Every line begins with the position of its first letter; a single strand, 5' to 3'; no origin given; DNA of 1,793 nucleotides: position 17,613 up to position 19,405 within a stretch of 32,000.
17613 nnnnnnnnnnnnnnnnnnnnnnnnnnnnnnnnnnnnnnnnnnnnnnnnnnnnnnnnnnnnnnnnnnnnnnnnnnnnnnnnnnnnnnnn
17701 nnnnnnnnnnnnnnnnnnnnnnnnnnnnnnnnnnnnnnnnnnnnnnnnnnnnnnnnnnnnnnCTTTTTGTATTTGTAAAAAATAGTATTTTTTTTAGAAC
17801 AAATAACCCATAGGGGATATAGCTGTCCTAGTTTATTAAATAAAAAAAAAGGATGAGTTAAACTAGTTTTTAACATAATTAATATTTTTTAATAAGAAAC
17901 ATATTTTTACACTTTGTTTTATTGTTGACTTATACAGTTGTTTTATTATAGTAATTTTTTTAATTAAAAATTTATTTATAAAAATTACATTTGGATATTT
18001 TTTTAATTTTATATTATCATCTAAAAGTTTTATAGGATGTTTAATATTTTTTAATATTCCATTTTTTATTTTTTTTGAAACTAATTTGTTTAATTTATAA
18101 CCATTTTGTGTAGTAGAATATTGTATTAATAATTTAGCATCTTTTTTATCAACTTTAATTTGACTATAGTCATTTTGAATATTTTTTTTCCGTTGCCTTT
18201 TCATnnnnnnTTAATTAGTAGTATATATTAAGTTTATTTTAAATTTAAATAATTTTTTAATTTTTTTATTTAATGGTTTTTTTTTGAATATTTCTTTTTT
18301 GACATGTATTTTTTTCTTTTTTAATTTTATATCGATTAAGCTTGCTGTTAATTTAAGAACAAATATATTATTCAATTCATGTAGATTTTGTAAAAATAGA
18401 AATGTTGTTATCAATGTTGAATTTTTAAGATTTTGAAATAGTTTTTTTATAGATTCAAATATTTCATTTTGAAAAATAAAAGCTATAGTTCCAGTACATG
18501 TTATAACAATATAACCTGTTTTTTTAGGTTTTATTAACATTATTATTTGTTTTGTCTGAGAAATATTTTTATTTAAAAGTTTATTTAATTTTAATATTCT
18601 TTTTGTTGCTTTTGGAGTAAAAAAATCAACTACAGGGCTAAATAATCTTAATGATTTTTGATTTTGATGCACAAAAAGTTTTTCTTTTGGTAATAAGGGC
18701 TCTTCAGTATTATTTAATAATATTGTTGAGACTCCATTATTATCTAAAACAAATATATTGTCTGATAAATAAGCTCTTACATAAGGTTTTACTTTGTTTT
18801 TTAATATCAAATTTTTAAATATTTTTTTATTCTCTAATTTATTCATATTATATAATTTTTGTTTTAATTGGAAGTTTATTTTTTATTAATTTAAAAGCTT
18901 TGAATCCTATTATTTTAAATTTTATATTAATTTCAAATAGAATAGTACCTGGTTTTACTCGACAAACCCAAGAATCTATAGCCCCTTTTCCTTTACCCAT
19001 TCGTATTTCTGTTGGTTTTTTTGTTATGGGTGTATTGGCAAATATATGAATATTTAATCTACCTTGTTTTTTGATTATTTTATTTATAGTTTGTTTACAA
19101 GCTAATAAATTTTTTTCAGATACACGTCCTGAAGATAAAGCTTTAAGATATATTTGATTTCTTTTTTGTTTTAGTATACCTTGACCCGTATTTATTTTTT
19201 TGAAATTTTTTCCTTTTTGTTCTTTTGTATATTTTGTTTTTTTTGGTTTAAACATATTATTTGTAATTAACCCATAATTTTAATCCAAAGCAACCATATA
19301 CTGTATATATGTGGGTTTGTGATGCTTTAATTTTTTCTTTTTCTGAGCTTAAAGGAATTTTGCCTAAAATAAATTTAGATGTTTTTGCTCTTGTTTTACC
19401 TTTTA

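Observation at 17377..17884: A ~230-bp dispersed direct repeat places the cox3 leader and start codon in front of orphan ORF92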

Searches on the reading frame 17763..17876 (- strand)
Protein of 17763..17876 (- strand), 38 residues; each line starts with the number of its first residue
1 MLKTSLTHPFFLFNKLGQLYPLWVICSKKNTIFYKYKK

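Call 56: search_protein_families(library=pfam, proteins=[window:17763-17876:-], max_evalue=10)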
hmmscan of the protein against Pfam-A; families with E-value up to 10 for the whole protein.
seq(38 aa): 0 families

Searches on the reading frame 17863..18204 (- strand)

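Call 8: search_protein_families(library=pfam, proteins=[window:17863-18204:-], max_evalue=0.01)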
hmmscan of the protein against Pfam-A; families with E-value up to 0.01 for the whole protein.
window:17863-18204:- (113 aa): 0 families

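Call 82: search_protein_families(library=pfam, proteins=[window:17863-18204:-], max_evalue=5)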
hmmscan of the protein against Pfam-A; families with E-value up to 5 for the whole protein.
window:17863-18204:- (113 aa): 2 families
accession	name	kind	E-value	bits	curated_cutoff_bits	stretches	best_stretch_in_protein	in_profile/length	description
PF06096.16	Baculo_8kDa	-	0.038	14.6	25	1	60-89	21-50/65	Baculoviridae 8.2 KDa protein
PF05124.17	S_layer_C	-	0.13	12.4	23.9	1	13-70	45-108/177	S-layer like family, outer domain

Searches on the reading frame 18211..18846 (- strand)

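Call 8: search_protein_families(library=pfam, proteins=[window:18211-18846:-], max_evalue=0.01)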
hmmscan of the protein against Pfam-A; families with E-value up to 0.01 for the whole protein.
window:18211-18846:- (211 aa): 0 families

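Call 82: search_protein_families(library=pfam, proteins=[window:18211-18846:-], max_evalue=5)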
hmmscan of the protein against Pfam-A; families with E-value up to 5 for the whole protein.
window:18211-18846:- (211 aa): 1 family
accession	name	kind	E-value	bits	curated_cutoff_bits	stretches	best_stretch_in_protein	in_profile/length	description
PF18755.6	RAMA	-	0.24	11.8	35.2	1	77-141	11-75/107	Restriction Enzyme Adenine Methylase Associated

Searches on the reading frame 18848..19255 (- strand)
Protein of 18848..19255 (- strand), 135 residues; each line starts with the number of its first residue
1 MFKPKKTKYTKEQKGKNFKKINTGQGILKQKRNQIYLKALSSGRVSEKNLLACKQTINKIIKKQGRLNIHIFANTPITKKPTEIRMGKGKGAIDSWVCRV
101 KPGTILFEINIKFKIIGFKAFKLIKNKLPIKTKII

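Call 8: search_protein_families(library=pfam, proteins=[window:18848-19255:-], max_evalue=0.01)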
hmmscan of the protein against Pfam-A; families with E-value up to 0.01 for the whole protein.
window:18848-19255:- (135 aa): 1 family
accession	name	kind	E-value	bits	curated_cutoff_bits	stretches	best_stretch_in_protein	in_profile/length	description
PF00252.24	Ribosomal_L16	-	8.1e-32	110.4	27.9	1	4-135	1-132/132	Ribosomal protein L16p/L10e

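Call 67: list_cluster_members(proteins=[window:18848-19255:-, window:20016-20270:-, window:19257-20009:-, window:20276-21061:-, window:3502-4341:-, window:486-785:-, window:274-471:-])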
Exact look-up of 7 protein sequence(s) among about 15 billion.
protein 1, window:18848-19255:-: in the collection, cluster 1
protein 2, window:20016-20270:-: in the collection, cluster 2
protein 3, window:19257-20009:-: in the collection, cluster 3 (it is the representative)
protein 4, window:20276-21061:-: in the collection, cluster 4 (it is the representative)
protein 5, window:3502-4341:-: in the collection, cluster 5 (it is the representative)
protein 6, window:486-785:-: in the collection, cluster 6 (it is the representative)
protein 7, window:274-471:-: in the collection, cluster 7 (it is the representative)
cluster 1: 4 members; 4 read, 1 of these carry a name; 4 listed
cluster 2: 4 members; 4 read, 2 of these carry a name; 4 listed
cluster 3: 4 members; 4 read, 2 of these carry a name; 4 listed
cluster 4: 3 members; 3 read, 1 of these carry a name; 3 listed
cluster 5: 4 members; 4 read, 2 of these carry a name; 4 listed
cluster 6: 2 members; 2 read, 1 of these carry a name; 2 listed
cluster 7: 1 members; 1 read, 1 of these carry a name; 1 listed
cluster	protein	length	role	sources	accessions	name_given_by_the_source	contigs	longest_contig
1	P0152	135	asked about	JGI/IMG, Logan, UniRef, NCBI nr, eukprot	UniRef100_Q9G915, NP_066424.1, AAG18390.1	large subunit ribosomal protein L16 | Ribosomal protein L16 n=1 Tax=Ochromonas danica TaxID=2986 RepID=Q9G915_OCHDN | ribosomal protein L16 [Ochromonas danica]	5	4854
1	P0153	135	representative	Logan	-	-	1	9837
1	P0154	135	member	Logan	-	-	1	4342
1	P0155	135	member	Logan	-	-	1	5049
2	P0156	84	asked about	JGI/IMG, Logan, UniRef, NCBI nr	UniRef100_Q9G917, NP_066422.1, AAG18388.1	ribosomal protein S19 | Ribosomal protein S19 n=1 Tax=Ochromonas danica TaxID=2986 RepID=Q9G917_OCHDN | ribosomal protein S19 [Ochromonas danica]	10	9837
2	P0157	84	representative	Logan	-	-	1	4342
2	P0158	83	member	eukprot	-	gene23673-gene23080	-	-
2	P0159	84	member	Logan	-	-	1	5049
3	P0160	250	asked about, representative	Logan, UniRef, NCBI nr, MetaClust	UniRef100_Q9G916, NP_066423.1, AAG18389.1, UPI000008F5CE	Ribosomal protein S3 n=1 Tax=Ochromonas danica TaxID=2986 RepID=Q9G916_OCHDN | ribosomal protein S3 [Ochromonas danica] | status=active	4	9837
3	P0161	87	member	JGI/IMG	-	small subunit ribosomal protein S3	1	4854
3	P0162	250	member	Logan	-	-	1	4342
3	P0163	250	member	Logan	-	-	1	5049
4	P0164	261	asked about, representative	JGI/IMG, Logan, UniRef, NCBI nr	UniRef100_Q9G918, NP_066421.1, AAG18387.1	large subunit ribosomal protein L2 | Ribosomal protein L2 n=1 Tax=Ochromonas danica TaxID=2986 RepID=Q9G918_OCHDN | ribosomal protein L2 [Ochromonas danica]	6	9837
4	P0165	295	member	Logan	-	-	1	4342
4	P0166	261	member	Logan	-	-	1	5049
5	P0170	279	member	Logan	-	-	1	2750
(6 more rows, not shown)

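Call 68: find_encoding_contigs(protein=P0155, flank=10000, max_places=3)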
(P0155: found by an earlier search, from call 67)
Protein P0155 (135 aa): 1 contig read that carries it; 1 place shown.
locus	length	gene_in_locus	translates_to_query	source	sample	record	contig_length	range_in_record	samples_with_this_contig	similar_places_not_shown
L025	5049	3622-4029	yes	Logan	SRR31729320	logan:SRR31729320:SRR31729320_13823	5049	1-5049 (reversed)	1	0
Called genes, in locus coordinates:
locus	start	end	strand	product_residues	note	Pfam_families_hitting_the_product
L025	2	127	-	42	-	?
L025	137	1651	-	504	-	PF00361:Proton_antipo_M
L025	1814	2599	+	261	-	PF00181:Ribosomal_L2_N (weak), PF03947:Ribosomal_L2_C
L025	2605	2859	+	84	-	PF00203:Ribosomal_S19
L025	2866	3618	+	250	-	PF00189:Ribosomal_S3_C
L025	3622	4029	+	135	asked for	PF00252:Ribosomal_L16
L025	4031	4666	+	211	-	-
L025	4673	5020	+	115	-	-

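Call 69: find_encoding_contigs(protein=P0170, flank=10000, max_places=3)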
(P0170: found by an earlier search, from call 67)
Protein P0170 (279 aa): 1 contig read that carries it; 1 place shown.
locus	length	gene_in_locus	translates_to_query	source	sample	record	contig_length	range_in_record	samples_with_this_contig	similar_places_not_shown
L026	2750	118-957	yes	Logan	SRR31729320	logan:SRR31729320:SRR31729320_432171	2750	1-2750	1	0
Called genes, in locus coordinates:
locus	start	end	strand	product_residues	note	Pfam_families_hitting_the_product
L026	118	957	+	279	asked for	PF00119:ATP-synt_A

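Call 72: find_encoding_contigs(protein=P0154, flank=10000, max_places=3)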
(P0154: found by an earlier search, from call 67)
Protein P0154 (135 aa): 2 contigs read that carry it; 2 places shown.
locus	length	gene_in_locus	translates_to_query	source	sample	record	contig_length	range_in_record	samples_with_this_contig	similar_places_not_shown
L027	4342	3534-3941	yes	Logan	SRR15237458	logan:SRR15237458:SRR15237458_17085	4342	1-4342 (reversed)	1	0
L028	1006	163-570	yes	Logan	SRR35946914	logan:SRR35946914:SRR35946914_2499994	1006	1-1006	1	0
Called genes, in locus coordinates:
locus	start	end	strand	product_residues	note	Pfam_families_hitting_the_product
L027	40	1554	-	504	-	PF00361:Proton_antipo_M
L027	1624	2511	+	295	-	PF00181:Ribosomal_L2_N (faint), PF03947:Ribosomal_L2_C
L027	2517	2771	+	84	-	PF00203:Ribosomal_S19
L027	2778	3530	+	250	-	PF00189:Ribosomal_S3_C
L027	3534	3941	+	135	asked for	PF00252:Ribosomal_L16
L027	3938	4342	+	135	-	?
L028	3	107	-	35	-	?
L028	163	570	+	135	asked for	PF00252:Ribosomal_L16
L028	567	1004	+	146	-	?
